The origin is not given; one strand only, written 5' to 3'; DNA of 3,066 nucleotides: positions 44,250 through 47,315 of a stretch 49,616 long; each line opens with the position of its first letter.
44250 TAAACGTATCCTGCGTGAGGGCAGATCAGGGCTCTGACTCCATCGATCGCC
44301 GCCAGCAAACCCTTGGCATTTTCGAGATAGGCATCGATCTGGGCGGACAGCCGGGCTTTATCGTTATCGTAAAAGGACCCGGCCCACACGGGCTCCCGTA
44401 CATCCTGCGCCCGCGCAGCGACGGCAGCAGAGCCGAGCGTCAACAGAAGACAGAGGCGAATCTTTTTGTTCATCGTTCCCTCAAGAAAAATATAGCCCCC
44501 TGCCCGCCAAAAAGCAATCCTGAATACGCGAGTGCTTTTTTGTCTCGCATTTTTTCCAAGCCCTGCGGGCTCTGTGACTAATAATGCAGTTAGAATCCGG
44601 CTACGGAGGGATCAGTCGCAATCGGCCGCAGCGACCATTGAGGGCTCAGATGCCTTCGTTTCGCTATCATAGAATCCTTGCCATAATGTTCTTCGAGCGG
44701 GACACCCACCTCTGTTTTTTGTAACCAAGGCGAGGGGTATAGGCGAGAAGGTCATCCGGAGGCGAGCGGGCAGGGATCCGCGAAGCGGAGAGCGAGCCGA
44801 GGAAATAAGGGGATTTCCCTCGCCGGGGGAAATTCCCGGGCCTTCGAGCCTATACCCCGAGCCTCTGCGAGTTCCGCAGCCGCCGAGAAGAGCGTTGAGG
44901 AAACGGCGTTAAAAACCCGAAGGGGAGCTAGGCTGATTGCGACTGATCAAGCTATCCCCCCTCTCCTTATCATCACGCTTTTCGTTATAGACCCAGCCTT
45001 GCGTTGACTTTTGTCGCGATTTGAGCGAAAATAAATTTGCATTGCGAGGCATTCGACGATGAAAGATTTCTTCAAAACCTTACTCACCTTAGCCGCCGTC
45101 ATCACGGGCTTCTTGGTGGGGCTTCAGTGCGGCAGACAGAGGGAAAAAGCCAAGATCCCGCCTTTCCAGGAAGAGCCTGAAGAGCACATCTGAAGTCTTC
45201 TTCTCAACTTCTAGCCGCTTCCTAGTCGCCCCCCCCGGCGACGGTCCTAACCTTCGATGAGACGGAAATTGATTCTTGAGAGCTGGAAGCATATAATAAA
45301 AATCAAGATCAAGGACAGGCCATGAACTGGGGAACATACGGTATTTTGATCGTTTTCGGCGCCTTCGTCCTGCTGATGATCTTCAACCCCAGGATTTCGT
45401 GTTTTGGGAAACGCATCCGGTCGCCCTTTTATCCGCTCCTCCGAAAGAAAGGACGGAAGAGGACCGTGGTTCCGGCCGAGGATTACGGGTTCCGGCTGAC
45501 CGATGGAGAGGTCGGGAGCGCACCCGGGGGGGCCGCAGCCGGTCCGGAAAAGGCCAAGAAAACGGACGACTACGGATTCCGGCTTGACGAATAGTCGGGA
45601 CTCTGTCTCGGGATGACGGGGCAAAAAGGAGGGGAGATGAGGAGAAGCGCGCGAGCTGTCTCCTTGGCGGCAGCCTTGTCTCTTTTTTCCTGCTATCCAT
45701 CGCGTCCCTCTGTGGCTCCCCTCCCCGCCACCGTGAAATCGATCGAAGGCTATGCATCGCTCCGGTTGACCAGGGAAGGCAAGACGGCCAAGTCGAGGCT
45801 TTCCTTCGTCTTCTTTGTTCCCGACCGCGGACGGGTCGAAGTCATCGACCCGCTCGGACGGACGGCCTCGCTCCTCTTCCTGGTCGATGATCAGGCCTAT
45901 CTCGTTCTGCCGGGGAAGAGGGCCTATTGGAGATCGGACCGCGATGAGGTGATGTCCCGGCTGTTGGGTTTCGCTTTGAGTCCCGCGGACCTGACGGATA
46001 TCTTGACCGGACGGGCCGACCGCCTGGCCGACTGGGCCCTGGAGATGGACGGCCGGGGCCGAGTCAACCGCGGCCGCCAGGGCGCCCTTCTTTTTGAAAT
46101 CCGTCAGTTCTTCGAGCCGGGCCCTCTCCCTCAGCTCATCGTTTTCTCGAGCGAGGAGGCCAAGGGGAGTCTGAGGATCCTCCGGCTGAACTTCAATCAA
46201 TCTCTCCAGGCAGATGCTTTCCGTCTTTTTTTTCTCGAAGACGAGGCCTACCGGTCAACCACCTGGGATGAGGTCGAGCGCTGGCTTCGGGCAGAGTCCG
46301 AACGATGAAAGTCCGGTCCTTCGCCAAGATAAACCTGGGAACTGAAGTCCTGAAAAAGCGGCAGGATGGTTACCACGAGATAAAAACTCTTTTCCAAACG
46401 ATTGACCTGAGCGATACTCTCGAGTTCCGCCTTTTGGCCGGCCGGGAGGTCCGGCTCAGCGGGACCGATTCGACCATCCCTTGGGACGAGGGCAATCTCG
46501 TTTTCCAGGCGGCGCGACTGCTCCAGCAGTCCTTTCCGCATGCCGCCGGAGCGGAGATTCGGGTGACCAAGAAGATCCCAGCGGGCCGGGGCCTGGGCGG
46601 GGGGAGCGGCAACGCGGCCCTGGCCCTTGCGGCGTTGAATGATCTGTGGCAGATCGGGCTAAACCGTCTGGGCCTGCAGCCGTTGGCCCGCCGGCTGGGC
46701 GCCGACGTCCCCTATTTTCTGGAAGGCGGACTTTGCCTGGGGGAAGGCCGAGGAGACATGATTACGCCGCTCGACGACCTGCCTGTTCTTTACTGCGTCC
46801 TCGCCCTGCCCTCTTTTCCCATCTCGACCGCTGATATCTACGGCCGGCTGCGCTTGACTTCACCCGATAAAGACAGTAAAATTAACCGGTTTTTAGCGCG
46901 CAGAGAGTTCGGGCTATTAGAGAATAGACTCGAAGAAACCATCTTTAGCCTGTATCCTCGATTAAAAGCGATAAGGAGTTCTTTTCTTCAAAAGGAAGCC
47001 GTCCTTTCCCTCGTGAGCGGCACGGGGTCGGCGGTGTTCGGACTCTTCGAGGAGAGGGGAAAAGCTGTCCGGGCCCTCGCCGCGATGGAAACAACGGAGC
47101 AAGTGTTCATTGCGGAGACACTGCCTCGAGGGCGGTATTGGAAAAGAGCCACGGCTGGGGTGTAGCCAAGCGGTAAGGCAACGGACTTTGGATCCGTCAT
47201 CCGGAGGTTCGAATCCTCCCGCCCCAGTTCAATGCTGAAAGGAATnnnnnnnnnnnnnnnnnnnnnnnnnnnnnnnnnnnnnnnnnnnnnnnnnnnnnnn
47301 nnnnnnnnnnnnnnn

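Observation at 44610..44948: ORF-free 340-nt element with nested long-range helices, each carrying tandem G.A/A.G mismatches: candidate large structured RNA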

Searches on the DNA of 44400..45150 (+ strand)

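Call 4: search_rna_families(source=window, start=44400, end=45150, threshold=evalue, max_evalue=10, show_alignments=3)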
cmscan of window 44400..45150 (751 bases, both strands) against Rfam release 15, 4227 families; matches with E-value up to 10: 2.
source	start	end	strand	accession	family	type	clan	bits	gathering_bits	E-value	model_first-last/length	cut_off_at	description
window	44456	44520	+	RF00486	mir-129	Gene; miRNA;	-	17.5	48.6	1.4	1-75/75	no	mir-129 microRNA precursor family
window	44921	45029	-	RF02615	BSR0626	Gene; sRNA;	-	14.9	155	7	1-128/128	no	Brucella sRNA 0626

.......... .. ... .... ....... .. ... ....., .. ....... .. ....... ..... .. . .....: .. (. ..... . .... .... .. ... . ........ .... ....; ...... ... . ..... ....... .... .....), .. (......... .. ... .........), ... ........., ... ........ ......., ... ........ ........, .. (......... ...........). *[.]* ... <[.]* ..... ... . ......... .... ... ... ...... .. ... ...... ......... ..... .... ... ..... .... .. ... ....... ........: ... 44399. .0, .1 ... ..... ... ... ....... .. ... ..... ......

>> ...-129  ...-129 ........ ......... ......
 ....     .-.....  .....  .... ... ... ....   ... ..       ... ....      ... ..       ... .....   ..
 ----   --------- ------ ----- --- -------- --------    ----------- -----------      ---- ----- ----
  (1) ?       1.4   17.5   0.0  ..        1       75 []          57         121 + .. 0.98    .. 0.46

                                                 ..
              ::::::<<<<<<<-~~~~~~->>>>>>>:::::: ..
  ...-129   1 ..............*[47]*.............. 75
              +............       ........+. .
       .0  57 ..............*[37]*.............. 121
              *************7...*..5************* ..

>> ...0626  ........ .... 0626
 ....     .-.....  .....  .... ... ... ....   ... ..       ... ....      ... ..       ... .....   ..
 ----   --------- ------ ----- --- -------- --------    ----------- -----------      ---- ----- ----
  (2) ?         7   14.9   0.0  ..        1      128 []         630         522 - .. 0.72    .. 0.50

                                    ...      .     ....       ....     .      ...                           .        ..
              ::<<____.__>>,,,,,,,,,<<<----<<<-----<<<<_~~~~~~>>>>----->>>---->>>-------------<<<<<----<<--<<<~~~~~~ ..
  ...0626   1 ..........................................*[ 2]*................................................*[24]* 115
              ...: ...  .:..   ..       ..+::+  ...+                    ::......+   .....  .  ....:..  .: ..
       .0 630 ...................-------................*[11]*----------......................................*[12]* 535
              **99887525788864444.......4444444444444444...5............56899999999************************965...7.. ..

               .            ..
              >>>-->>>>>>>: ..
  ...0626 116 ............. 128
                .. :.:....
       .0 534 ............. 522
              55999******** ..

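Call 54: build_rna_model(alignment_id=A2)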
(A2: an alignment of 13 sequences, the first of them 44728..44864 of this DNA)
Model R1 built from alignment A2 (13 sequences, 150 columns); structure: RNAalifold consensus.
model positions 138; base pairs 46; branch points 2; effective number of sequences 0.9; information 0.59 bits per position. Calibrated on 0.2 Mb of random sequence (short: E-values are rough).
structure used (alignment columns):
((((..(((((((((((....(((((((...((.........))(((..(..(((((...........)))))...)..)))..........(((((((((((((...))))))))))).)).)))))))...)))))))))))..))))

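Call 55: search_with_rna_model(model_id=R1, sources=[window, L001, L002, L032, L033, L034, L036, L037, L038, L039, L040, L041, L043, L044, L045, L046, L047, L048, L051, L052, L053, L054, L055, L056, L057, L059, L003, L004, L005, L006, L007, L008, L009, L010, L011, L012, L013, L014, L015, L016], max_evalue=0.01, make_alignment=true)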
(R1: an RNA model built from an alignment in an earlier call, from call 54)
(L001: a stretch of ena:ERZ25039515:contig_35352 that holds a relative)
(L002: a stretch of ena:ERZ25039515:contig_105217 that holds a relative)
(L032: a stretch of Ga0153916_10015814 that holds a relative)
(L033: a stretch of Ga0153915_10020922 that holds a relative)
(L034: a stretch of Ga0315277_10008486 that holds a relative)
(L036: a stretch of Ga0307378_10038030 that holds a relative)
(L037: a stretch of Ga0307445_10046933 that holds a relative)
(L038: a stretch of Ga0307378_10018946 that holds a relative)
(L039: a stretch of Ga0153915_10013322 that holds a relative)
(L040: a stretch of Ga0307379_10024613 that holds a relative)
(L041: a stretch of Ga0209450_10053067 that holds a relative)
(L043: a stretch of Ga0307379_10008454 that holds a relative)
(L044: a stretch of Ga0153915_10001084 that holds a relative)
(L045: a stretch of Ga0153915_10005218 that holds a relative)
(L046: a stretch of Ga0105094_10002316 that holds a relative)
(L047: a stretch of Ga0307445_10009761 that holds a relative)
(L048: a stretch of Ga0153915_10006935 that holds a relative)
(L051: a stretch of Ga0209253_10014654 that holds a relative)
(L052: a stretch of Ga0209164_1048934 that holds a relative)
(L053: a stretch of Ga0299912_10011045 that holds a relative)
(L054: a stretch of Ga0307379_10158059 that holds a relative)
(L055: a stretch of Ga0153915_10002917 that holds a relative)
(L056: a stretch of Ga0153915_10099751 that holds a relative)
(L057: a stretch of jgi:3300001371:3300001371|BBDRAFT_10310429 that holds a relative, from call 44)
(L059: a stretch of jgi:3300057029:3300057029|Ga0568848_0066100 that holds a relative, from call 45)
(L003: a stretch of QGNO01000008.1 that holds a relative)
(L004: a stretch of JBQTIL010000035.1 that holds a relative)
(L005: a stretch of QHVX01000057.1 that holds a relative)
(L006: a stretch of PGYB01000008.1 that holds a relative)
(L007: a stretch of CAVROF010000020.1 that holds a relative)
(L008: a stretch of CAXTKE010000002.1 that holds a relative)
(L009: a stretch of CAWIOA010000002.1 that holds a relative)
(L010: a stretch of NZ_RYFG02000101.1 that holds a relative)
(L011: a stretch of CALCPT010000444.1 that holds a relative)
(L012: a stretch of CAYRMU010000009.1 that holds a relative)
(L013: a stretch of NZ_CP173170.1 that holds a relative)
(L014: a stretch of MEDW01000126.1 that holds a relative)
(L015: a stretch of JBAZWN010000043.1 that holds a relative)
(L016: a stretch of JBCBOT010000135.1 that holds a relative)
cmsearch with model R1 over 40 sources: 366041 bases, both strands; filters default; matches with E-value up to 0.01: 41.
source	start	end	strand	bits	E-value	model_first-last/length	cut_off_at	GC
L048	8357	8494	+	170.3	8.1e-39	1-138/138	no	0.63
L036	2501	2638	+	165.5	1.2e-37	1-138/138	no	0.62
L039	878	1015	-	164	2.8e-37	1-138/138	no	0.61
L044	6882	7019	-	163.9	2.8e-37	1-138/138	no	0.64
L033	1060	1197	+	162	8.2e-37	1-138/138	no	0.62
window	44728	44864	+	159.9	2.7e-36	1-138/138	no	0.65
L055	580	716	+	159.5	3.4e-36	1-138/138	no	0.61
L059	300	436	-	155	4.2e-35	1-138/138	no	0.66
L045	10682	10818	+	153.9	8e-35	1-138/138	no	0.61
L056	2865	3001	+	150.4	5.8e-34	1-138/138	no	0.58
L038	6927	7065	+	145.8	7.4e-33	1-138/138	no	0.62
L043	470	608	+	145.8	7.4e-33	1-138/138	no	0.62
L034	11829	11966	-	135.1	3.2e-30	1-138/138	no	0.63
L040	7192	7331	-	112.4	1.1e-24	1-138/138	no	0.6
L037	554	702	-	99.3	1.7e-21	1-138/138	no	0.63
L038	3841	3989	+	98.7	2.4e-21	1-138/138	no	0.61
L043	13732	13874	+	85.7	3.5e-18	1-132/138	3'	0.62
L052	1917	1991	-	77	4.8e-16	64-138/138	5'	0.61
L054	2298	2372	-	73.2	4.1e-15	64-138/138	5'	0.6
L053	2000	2231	-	71.5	1.1e-14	1-138/138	no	0.61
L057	10357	10502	+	64.3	6.1e-13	1-138/138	no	0.63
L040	3720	3798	+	59.7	8e-12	26-114/138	no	0.59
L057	10128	10249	-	57.9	2.2e-11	1-138/138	no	0.61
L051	6253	6371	+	57.7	2.4e-11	1-138/138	no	0.6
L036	2292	2462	-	54.7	1.3e-10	1-138/138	no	0.62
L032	6055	6197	+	49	3.3e-09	1-138/138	no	0.58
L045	7295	7418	+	44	5.4e-08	1-138/138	no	0.64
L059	498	634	-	32.7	3.1e-05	1-138/138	no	0.62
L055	580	716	-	31.4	6.5e-05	1-138/138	no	0.61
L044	6882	7019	+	29.4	0.00019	1-138/138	no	0.64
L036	2501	2638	-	29.3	0.00021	1-138/138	no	0.62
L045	10682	10818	-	27.8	0.00049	1-138/138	no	0.61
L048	8357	8494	-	27.1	0.00073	1-138/138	no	0.63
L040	7192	7331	+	26.9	0.00079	1-138/138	no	0.6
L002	4781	4880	+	26.6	0.00095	1-138/138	no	0.65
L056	2865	3001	-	25.1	0.0022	1-138/138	no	0.58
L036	2292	2462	+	24.7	0.0028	1-138/138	no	0.62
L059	300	436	+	24.5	0.0031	1-138/138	no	0.66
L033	1060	1197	-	24.3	0.0034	1-138/138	no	0.62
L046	5413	5569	-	23.9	0.0044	1-138/138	no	0.65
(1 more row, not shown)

Alignment A4: 41 matches aligned to the model, 362 columns, each read 5' to 3' on its own strand. Consensus structure (alignment columns), stored with it:
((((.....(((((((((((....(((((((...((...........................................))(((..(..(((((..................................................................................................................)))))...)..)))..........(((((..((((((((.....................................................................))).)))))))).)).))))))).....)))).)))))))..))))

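Call 56: search_with_rna_model(model_id=R1, sources=[window, L032, L033, L034, L036, L037, L038, L039, L040, L043, L044, L045, L048, L051, L053, L055, L056, L057, L059], max_evalue=0.000001, make_alignment=true)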
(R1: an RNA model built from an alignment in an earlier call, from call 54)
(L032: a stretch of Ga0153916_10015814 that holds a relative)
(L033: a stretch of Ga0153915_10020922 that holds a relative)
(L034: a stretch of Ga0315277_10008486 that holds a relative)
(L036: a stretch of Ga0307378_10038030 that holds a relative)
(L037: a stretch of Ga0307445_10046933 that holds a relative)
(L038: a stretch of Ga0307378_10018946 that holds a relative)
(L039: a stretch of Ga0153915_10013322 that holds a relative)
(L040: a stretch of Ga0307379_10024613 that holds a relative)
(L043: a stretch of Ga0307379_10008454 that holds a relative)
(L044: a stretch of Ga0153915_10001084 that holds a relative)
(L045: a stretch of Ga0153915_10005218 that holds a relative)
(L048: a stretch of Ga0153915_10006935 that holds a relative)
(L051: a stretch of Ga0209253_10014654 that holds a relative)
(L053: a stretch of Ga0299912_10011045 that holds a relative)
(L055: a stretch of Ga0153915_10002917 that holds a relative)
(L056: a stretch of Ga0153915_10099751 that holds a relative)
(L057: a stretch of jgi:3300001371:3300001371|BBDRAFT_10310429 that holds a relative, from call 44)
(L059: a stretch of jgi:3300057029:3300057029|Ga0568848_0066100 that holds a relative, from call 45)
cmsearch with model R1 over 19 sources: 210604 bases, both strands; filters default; matches with E-value up to 0.000001: 25.
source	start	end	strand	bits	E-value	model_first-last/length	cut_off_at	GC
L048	8357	8494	+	170.3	4.7e-39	1-138/138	no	0.63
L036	2501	2638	+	165.5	6.8e-38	1-138/138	no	0.62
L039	878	1015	-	164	1.6e-37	1-138/138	no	0.61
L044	6882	7019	-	163.9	1.6e-37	1-138/138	no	0.64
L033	1060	1197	+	162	4.7e-37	1-138/138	no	0.62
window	44728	44864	+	159.9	1.5e-36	1-138/138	no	0.65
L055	580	716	+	159.5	2e-36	1-138/138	no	0.61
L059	300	436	-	155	2.4e-35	1-138/138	no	0.66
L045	10682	10818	+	153.9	4.6e-35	1-138/138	no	0.61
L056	2865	3001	+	150.4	3.3e-34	1-138/138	no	0.58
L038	6927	7065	+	145.8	4.3e-33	1-138/138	no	0.62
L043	470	608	+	145.8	4.3e-33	1-138/138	no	0.62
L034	11829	11966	-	135.1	1.8e-30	1-138/138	no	0.63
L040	7192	7331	-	112.4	6.3e-25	1-138/138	no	0.6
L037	554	702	-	99.3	9.6e-22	1-138/138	no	0.63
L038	3841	3989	+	98.7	1.4e-21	1-138/138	no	0.61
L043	13732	13874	+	85.7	2e-18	1-132/138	3'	0.62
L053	2000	2231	-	71.5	6.2e-15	1-138/138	no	0.61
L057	10357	10502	+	64.3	3.5e-13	1-138/138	no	0.63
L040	3720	3798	+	59.7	4.6e-12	26-114/138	no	0.59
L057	10128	10249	-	57.9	1.3e-11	1-138/138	no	0.61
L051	6253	6371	+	57.7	1.4e-11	1-138/138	no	0.6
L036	2292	2462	-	54.7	7.6e-11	1-138/138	no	0.62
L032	6055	6197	+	49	1.9e-09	1-138/138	no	0.58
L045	7295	7418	+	44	3.1e-08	1-138/138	no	0.64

Alignment A5: 25 matches aligned to the model, 323 columns, each read 5' to 3' on its own strand. Consensus structure (alignment columns), stored with it:
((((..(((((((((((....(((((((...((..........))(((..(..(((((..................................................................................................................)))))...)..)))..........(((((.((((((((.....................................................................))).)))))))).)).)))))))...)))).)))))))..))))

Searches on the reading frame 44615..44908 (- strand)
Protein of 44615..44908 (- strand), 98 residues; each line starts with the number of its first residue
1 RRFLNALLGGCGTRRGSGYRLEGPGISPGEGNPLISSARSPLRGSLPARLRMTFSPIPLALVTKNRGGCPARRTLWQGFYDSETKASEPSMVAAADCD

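Call 43: find_homologous_proteins(query=window:44615-44908:-, max_evalue=0.001)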
Query seq(98 aa) (98 aa): 2 proteins with E <= 0.001 among 18 candidates.
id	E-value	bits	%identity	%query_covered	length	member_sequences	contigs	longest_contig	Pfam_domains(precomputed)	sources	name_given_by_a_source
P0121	4.7e-19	86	93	47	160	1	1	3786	-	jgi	jgi:hypothetical protein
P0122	7.7e-5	41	80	36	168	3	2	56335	-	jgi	-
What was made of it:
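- Tried and rejected: It gave only 2 hits (call 43), though these yielded L057-L059.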

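Call 44: find_encoding_contigs(protein=P0122, flank=10000, max_places=3)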
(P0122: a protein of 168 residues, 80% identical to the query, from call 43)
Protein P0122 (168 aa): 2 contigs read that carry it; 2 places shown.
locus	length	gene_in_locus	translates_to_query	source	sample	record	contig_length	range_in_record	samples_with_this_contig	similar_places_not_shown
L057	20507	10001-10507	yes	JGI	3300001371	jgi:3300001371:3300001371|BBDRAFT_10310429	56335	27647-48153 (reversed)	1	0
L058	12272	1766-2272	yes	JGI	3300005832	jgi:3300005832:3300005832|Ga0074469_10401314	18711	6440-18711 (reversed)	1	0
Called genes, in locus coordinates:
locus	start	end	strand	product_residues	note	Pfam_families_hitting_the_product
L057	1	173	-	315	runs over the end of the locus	-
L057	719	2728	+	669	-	PF09308:LuxQ-periplasm (faint), PF17201:Cache_3-Cache_2, PF17202:sCache_3_3, PF17203:sCache_3_2 (weak), PF00672:HAMP, PF00512:HisKA, PF02518:HATPase_c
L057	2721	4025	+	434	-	PF00072:Response_reg, PF00158:Sigma54_activat, PF13191:AAA_16 (weak), PF14532:Sigma54_activ_2, PF00004:AAA (weak), PF07724:AAA_2 (faint), PF07728:AAA_5, PF25601:AAA_lid_14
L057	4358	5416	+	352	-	PF13187:Fer4_9 (faint), PF13746:Fer4_18 (faint), PF12797:Fer4_2 (faint), PF12838:Fer4_7 (faint), PF13237:Fer4_10 (faint), PF17179:Fer4_22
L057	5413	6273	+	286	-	PF00970:FAD_binding_6 (faint), PF00175:NAD_binding_1, PF10418:DHODB_Fe-S_bind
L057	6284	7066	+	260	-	PF01058:Oxidored_q6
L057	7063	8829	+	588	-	PF00374:NiFeSe_Hases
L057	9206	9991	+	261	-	PF00072:Response_reg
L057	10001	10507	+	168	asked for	-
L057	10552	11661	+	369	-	PF00072:Response_reg, PF00512:HisKA, PF02518:HATPase_c, PF13581:HATPase_c_2 (faint)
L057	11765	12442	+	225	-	PF02492:cobW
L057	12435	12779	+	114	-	PF01155:HypA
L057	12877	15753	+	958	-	PF23147:GDH2_N, PF23152:GDH_2nd, PF05088:Bac_GDH_CD, PF00208:ELFV_dehydrog, PF05088:Bac_GDH_CD (weak)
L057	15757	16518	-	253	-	PF13476:AAA_23 (faint), PF00005:ABC_tran, PF02463:SMC_N (faint), PF13175:AAA_15 (weak), PF13555:AAA_29 (weak), PF13304:AAA_21 (faint)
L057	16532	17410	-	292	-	PF11812:DUF3333 (weak), PF00528:BPD_transp_1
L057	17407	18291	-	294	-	PF00528:BPD_transp_1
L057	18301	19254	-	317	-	PF12849:PBP_like_2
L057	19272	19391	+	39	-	-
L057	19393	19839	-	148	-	PF02082:Rrf2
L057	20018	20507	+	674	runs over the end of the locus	PF09308:LuxQ-periplasm (faint), PF14827:dCache_3, PF17203:sCache_3_2 (faint), PF17201:Cache_3-Cache_2, PF17202:sCache_3_3, PF00672:HAMP, PF00512:HisKA, PF02518:HATPase_c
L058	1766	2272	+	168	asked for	-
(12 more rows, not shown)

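Call 45: find_encoding_contigs(protein=P0121, flank=4000, max_places=3)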
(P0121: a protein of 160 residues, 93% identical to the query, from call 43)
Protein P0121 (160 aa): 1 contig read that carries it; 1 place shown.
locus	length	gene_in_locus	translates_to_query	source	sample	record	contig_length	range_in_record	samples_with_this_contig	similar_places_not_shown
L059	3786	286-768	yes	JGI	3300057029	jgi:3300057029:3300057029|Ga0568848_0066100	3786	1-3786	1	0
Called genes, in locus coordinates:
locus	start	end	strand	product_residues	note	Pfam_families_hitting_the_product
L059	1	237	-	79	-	?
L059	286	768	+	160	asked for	-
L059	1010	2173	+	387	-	PF17170:DUF5128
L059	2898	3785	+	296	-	?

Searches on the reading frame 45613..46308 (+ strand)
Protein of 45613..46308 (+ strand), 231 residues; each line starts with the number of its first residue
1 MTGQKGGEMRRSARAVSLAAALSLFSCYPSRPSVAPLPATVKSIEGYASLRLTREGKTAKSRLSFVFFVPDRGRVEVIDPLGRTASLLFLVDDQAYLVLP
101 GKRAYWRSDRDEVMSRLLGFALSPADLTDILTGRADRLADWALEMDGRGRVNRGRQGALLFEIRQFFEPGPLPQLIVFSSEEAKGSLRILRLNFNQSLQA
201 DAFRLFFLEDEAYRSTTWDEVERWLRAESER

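Call 11: search_protein_families(library=pfam, proteins=[window:45613-46308:+], max_evalue=0.01)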
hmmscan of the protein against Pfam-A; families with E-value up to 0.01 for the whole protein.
window:45613-46308:+ (231 aa): 1 family
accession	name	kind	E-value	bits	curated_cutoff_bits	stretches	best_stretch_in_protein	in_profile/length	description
PF03550.21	LolB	-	1.4e-05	25.6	23.7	1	70-187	28-144/151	Outer membrane lipoprotein LolB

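Call 14: find_encoding_contigs(protein=window:45613-46308:+, flank=3000, max_places=10)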
Protein window:45613-46308:+ (231 aa): no gene with exactly this product is on record in the collection.

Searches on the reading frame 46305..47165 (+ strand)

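Call 11: search_protein_families(library=pfam, proteins=[window:46305-47165:+], max_evalue=0.01)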
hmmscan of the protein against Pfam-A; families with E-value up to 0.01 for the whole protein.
window:46305-47165:+ (286 aa): 2 families
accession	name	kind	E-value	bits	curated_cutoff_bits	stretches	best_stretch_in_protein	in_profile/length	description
PF00288.32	GHMP_kinases_N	-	2.2e-16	60.3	22.3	1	64-142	1-87/87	GHMP kinases N terminal domain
PF08544.19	GHMP_kinases_C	-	1.8e-08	35.1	21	1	206-262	17-80/85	GHMP kinases C terminal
